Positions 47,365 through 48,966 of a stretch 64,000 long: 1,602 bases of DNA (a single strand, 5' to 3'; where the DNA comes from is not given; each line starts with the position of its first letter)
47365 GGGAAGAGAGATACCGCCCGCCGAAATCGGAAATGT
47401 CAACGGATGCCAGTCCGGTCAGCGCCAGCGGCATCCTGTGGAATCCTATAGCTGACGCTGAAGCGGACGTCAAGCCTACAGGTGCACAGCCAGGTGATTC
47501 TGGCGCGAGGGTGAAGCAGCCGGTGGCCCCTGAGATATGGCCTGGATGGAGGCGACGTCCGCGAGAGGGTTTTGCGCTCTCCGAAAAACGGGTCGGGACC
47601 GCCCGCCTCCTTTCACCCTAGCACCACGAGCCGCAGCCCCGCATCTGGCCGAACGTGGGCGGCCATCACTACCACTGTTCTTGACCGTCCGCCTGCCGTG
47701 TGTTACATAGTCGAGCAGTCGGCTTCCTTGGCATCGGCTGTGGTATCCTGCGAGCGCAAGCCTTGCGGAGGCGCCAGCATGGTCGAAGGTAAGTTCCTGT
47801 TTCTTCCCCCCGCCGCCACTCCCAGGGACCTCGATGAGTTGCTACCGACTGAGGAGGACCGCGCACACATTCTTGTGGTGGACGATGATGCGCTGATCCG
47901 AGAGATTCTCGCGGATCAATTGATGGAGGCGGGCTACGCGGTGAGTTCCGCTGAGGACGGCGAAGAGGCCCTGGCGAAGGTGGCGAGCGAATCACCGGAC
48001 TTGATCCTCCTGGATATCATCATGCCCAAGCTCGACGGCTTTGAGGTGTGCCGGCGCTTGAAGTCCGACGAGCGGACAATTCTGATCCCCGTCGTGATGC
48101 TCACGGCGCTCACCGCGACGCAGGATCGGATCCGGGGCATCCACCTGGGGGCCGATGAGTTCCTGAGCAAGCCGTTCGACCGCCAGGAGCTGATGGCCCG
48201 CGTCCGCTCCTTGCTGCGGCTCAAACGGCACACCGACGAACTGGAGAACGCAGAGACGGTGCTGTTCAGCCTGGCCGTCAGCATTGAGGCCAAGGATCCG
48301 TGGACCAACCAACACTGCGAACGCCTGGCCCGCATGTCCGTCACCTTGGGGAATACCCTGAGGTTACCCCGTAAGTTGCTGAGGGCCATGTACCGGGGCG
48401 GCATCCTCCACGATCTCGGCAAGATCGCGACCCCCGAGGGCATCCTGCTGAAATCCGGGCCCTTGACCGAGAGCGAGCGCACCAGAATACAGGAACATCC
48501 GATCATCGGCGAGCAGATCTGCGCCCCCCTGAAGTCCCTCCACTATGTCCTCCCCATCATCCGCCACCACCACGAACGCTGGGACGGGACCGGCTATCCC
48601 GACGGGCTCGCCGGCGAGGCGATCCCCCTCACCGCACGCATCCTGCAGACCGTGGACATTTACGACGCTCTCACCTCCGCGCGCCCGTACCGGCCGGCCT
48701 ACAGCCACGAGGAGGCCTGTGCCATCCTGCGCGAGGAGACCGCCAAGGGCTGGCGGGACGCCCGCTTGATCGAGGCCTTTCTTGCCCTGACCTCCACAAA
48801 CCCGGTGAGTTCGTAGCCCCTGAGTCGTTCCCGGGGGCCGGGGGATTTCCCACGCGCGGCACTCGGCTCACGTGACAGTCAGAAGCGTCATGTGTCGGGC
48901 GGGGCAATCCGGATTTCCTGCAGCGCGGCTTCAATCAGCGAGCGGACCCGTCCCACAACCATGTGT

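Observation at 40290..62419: Exceptional density of PilZ (c-di-GMP receptor) domains: about 13 domains in 10 loci within 22 kb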

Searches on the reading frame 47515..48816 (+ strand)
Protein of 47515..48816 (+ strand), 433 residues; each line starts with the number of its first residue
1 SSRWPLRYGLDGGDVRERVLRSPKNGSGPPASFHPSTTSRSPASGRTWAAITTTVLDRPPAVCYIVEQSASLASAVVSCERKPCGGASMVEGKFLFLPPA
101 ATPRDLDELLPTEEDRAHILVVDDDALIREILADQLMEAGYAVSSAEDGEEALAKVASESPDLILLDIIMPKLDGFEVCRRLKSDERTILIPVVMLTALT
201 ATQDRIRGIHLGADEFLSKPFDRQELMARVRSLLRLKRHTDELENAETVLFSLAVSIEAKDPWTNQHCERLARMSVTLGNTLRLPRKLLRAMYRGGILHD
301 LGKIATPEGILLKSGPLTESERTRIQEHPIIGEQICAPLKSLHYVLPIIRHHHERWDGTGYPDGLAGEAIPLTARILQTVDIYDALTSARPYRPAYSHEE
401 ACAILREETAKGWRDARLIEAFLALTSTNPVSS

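Call 6: search_protein_families(library=pfam, max_evalue=0.1, proteins=[window:47515-48816:+])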
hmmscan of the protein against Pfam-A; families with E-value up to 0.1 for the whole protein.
window:47515-48816:+ (433 aa): 4 families
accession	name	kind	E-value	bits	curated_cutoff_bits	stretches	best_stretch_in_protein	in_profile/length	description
PF13487.12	HD_5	-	1.9e-39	135.6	27.2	1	257-417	7-169/170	HD domain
PF00072.30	Response_reg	-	8e-32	110.1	30.2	1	119-231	1-111/111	Response regulator receiver domain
PF01966.28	HD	-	1.7e-16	60.9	22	1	266-385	3-115/116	HD domain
PF23198.2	PDE8A_N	-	0.012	16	29.6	1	138-197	32-95/147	PDE8A-like, N-terminal domain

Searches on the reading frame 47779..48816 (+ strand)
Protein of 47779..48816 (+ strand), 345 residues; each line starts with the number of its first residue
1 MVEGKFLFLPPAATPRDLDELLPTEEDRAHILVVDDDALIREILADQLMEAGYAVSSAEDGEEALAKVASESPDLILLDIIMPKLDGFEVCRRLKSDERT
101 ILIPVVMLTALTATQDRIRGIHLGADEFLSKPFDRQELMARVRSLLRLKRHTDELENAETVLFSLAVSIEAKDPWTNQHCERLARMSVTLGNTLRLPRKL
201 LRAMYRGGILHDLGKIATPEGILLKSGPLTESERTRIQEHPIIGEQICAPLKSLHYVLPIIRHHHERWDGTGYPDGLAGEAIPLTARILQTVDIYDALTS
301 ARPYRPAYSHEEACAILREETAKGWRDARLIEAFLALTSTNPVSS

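Call 8: find_encoding_contigs(protein=window:47779-48816:+, flank=10000, max_places=4)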
Protein window:47779-48816:+ (345 aa): 1 contig read that carries it; 1 place shown.
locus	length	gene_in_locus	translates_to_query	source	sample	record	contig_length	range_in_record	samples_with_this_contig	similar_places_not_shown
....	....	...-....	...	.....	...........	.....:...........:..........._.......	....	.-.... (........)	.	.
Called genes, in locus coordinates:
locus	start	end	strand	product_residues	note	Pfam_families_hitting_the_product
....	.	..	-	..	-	?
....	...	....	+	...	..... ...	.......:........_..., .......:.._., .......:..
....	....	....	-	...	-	?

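Call 11: find_related_loci(query=window:47779-48816:+, collection=genome_contigs, flank=10000)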
Query window:47779-48816:+ (345 aa) in genome_contigs; peptide patterns used: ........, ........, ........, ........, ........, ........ (x = any residue, [..] = any of these).
600 stretches matched a pattern (row limit reached: there are more); 598 encode a relative of the query (tblastn E <= 1e-3); the best 80 are kept; 80 distinct loci.
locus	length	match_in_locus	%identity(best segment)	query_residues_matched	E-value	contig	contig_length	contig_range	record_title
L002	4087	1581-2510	60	29-338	3e-127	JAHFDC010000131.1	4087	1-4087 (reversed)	MAG: Candidatus Methylomirabilota bacterium isolate nzgw236 NODE_17313_length_4088_cov_3.049408, whole genome shotgun se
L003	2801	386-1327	60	28-341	3e-122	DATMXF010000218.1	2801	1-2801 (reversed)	MAG TPA_asm: Patescibacteria group bacterium isolate SMAG_U13113 k141_189406, whole genome shotgun sequence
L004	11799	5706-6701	56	17-345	2e-117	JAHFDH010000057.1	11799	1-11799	MAG: Candidatus Methylomirabilota bacterium isolate nzgw240 NODE_12600_length_11800_cov_5.166281, whole genome shotgun s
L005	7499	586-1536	56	29-345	2e-116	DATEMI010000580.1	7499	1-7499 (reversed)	MAG TPA_asm: Terriglobales bacterium isolate SMAG_U8938 k141_1832318, whole genome shotgun sequence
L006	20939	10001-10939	53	27-339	2e-111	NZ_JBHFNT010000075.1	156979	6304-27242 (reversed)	Floridaenema evergladense BLCC-F167 bin1.fa-75, whole genome shotgun sequence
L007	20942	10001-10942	52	27-340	9e-108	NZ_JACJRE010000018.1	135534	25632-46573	Tolypothrix sp. FACHB-123 contig18, whole genome shotgun sequence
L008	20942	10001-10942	51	27-340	1e-106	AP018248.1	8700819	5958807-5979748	Tolypothrix tenuis PCC 7101 DNA, nearly complete genome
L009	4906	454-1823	56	29-334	9e-107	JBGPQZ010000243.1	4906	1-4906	MAG: Candidatus Methylomirabilia bacterium isolate OBJ1_062018_150_20 k141_1032309_length_4906_cov_8.9878, whole genome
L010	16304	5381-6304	52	27-334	9e-106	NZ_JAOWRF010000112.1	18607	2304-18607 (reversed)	Plectonema radiosum NIES-515 NODE_127_length_18607_cov_9.141342, whole genome shotgun sequence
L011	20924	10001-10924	52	27-334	1e-105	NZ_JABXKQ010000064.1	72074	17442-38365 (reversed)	MAG: Nostoc sp. JL34 NODE_656_length_72074_cov_111.58, whole genome shotgun sequence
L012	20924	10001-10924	51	27-334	3e-105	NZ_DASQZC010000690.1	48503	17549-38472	MAG: Nostoc sp. isolate SMAG_U11081 k141_25113, whole genome shotgun sequence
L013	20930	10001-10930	51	25-334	2e-104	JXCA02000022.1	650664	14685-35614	Scytonema tolypothrichoides VB-61278 scaffold_004, whole genome shotgun sequence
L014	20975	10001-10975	54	22-345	8e-112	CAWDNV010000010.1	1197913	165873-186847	MAG: uncultured Acidobacteriota bacterium isolate MFD03346.bin.1.149 genome assembly, contig: contig_1838, whole genome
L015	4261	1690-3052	55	28-334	8e-103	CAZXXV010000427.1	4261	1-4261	MAG TPA_asm: uncultured bacterium isolate binchicken_co376_252 genome assembly, contig: NODE_32004_length_4261_cov_5.334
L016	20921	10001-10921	52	28-334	2e-101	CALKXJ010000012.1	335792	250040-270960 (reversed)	MAG: uncultured Bryobacteraceae bacterium isolate H1_Bin_METABAT__175_1 genome assembly, contig: c_000000693777, whole g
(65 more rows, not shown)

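Call 60: search_protein_families(library=padloc, max_evalue=0.01, proteins=[window:47779-48816:+])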
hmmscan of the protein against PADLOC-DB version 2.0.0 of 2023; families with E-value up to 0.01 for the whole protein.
window:47779-48816:+ (345 aa): 7 families
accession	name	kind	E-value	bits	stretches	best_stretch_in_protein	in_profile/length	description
PDLC00405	SduA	-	6.8e-07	27.1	1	27-87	5-65/323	DUF4263 domain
PDLC04055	PD-T4-6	-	1.3e-06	25.5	1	26-153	363-490/496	-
PDLC04725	PDC-M60B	-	0.00066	17.6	1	29-86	4-63/158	-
PDLC01769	Cas3g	-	0.0036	14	1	161-216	656-699/836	-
PDLC04726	PDC-M60C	-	0.0053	13.7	1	30-86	2-61/407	-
PDLC01254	Cas3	-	0.0062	14.8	0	178-272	11-90/164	CAS-I; effector_G3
PDLC01765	Cas3c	-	0.0091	12.9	0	177-269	24-97/612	-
